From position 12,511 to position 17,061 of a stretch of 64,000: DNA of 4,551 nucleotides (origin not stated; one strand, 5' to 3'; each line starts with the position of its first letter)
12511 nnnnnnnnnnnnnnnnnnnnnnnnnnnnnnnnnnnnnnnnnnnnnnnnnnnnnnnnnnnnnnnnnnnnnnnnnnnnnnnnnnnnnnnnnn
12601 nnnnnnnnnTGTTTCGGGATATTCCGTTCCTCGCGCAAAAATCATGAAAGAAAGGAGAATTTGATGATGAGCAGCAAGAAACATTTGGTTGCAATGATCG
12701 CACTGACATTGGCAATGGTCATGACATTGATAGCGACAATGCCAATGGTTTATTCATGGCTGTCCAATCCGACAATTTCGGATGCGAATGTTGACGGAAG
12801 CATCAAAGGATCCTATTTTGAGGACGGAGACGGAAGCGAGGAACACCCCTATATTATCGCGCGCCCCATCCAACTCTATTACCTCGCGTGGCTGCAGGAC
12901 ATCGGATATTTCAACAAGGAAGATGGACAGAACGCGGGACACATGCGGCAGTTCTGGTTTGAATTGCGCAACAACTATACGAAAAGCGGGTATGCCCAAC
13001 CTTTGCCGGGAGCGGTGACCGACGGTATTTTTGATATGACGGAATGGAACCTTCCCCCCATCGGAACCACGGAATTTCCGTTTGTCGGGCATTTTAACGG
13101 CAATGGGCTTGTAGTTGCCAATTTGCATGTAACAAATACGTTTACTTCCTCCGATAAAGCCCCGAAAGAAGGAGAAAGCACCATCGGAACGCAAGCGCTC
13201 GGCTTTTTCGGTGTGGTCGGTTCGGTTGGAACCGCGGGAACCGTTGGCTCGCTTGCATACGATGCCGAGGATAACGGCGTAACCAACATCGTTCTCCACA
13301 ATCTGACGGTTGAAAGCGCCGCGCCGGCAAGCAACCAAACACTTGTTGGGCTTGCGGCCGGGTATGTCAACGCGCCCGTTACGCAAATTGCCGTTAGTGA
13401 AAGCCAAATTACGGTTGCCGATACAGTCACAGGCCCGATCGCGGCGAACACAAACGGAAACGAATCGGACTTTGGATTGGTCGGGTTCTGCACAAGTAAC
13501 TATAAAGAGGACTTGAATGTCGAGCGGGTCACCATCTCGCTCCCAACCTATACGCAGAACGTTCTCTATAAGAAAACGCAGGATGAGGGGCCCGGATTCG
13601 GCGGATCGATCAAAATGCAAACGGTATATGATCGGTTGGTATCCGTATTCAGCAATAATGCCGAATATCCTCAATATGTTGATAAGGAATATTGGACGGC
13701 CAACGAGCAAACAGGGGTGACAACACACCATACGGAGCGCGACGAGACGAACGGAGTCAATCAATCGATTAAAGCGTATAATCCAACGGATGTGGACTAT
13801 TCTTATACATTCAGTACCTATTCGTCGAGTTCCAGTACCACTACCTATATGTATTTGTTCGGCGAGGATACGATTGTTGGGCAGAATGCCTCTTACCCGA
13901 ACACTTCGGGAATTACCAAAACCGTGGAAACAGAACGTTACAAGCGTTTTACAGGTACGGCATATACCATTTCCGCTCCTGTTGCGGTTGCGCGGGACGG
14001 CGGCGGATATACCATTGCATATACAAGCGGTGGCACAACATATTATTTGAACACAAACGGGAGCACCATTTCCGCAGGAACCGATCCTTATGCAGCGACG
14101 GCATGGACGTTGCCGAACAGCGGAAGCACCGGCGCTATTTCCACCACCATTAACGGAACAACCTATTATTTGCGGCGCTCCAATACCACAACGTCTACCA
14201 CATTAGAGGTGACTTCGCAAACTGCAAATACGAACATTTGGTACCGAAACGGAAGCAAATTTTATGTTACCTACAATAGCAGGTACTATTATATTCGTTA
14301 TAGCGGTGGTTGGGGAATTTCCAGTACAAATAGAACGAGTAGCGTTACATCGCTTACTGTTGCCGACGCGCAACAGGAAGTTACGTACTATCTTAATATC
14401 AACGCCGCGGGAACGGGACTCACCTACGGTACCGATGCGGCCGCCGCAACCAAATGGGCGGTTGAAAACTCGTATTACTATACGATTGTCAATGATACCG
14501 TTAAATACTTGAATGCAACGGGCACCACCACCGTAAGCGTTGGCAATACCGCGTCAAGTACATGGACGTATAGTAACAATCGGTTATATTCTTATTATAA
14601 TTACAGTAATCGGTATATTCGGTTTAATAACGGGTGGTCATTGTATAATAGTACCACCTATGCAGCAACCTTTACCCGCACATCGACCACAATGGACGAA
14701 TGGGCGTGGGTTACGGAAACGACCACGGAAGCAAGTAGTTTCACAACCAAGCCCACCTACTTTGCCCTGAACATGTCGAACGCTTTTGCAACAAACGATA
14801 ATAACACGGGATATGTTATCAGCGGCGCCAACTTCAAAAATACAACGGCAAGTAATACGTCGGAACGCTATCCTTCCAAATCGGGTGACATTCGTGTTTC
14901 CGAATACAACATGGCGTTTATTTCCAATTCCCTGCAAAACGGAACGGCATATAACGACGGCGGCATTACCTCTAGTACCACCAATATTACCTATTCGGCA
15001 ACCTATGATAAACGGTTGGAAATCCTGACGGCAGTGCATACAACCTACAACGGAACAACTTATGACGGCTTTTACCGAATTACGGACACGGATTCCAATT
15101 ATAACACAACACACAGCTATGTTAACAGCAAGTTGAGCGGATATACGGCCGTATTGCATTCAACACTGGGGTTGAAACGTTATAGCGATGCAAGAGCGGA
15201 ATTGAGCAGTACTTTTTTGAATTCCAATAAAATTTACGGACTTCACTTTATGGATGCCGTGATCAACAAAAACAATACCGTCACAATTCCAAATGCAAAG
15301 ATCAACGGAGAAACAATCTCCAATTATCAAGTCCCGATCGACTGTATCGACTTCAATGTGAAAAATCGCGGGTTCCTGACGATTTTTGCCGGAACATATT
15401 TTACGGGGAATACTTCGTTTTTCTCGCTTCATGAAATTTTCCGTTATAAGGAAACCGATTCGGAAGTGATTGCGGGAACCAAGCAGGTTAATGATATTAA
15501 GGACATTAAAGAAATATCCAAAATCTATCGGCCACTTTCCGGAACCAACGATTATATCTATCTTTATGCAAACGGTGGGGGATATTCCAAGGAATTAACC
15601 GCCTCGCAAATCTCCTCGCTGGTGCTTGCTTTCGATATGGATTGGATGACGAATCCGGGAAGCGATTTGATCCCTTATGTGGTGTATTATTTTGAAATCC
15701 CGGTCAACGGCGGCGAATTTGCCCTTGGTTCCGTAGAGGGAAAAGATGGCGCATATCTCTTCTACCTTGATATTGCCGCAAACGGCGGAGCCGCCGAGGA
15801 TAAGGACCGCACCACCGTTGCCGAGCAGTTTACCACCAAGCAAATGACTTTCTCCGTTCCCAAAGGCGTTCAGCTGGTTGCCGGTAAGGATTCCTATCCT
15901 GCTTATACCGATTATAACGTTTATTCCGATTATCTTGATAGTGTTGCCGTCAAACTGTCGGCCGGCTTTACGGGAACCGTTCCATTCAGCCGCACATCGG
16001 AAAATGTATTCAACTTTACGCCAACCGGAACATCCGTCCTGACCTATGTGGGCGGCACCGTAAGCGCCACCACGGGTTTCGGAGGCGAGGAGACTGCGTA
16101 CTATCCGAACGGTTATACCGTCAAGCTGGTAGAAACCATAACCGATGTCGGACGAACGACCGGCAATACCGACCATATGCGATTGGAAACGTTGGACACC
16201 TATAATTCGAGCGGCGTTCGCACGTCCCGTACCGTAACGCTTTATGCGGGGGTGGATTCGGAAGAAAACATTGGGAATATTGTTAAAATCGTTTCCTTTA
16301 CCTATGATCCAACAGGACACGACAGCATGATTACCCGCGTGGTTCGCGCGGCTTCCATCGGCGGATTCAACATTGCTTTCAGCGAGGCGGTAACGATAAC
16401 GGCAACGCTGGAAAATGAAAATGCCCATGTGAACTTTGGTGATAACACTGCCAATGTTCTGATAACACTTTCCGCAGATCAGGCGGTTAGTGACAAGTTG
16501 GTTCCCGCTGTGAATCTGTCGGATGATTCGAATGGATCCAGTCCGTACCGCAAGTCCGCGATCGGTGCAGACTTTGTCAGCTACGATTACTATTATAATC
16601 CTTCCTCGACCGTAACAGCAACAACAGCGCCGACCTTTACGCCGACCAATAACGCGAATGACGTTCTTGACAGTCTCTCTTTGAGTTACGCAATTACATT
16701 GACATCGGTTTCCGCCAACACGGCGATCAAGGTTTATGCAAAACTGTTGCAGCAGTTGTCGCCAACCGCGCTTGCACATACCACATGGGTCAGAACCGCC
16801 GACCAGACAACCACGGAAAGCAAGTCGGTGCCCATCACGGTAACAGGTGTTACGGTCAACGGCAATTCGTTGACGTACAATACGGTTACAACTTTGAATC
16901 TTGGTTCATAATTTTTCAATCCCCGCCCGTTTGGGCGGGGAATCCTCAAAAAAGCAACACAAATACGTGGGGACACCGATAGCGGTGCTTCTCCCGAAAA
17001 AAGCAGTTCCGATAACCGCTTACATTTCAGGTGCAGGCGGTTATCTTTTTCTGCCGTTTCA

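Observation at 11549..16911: c-di-GMP-I riboswitch driving an uncharacterised two-gene secreted-protein cassette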

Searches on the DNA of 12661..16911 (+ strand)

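Call 19: search_rna_families(sources=[L004, L005, L006, L007, L008, L009, L010, L011, L012, L013], threshold=gathering)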
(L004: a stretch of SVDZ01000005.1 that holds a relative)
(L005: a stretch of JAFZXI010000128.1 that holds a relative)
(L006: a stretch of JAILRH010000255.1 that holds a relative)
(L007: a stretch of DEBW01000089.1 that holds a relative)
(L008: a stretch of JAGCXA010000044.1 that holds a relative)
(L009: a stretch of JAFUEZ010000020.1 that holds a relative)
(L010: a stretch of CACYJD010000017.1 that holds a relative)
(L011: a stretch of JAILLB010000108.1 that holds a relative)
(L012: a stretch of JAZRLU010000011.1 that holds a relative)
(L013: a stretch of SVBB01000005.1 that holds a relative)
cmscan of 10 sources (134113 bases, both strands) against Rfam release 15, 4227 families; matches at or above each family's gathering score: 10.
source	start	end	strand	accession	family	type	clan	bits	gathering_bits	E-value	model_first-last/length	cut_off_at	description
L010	337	419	+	RF01051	c-di-GMP-I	Cis-reg; riboswitch;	CL00126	64.1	35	6.4e-10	1-87/87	no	c-di-GMP-I riboswitch aptamer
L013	5077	5155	+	RF01051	c-di-GMP-I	Cis-reg; riboswitch;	CL00126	62.7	35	1.4e-09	1-87/87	no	c-di-GMP-I riboswitch aptamer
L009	4964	5043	+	RF01051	c-di-GMP-I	Cis-reg; riboswitch;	CL00126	61.2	35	3.3e-09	1-87/87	no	c-di-GMP-I riboswitch aptamer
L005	286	362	+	RF01051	c-di-GMP-I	Cis-reg; riboswitch;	CL00126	61.1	35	3.5e-09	1-87/87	no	c-di-GMP-I riboswitch aptamer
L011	13590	13668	+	RF01051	c-di-GMP-I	Cis-reg; riboswitch;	CL00126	60.3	35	5.6e-09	1-87/87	no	c-di-GMP-I riboswitch aptamer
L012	1870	1948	+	RF01051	c-di-GMP-I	Cis-reg; riboswitch;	CL00126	59.7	35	7.6e-09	1-87/87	no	c-di-GMP-I riboswitch aptamer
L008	777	851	+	RF01051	c-di-GMP-I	Cis-reg; riboswitch;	CL00126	56.7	35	4.2e-08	1-87/87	no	c-di-GMP-I riboswitch aptamer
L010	6806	6884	+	RF01051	c-di-GMP-I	Cis-reg; riboswitch;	CL00126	53.5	35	2.5e-07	1-87/87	no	c-di-GMP-I riboswitch aptamer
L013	2236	2316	-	RF01051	c-di-GMP-I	Cis-reg; riboswitch;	CL00126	50.5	35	1.4e-06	1-87/87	no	c-di-GMP-I riboswitch aptamer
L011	4023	4097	+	RF01051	c-di-GMP-I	Cis-reg; riboswitch;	CL00126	44.2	35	4.8e-05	1-87/87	no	c-di-GMP-I riboswitch aptamer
